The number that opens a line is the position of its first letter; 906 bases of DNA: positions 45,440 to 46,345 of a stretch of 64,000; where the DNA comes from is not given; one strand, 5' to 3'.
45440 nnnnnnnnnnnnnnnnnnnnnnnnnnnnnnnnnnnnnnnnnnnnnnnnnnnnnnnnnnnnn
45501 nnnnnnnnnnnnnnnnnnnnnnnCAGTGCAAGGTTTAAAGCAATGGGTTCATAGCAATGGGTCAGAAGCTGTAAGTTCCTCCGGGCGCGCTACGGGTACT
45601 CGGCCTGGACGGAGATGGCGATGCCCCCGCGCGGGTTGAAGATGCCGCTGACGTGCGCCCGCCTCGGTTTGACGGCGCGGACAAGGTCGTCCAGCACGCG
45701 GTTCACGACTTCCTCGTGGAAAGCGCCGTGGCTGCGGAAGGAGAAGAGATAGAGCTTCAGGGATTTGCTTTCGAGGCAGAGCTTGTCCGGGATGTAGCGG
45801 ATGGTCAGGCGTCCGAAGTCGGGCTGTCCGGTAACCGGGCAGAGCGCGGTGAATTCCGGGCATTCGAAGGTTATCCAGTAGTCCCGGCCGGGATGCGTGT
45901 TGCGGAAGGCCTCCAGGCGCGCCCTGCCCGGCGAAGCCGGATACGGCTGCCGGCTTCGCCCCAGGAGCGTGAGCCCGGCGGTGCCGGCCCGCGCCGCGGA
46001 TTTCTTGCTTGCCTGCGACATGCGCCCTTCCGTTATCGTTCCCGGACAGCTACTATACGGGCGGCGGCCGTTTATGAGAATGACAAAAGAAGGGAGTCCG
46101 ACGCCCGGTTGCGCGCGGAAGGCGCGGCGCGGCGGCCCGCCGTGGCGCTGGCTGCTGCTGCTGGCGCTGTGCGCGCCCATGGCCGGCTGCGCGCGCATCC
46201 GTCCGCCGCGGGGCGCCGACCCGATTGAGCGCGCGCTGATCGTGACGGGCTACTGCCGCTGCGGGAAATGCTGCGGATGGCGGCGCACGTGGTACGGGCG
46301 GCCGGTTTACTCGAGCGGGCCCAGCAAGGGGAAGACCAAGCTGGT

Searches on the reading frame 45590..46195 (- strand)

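Call 57: search_protein_families(library=pfam, proteins=[window:45590-46195:-], max_evalue=0.01)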
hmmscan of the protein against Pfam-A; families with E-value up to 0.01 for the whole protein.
window:45590-46195:- (201 aa): 2 families
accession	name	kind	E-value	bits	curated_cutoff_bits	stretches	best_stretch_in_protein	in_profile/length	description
PF14489.11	QueF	-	4e-31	107.5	27.3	1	125-200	1-76/81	QueF-like protein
PF14819.11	QueF_N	-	1.6e-05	25.6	25.6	1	87-176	15-104/111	Nitrile reductase, 7-cyano-7-deazaguanine-reductase N-term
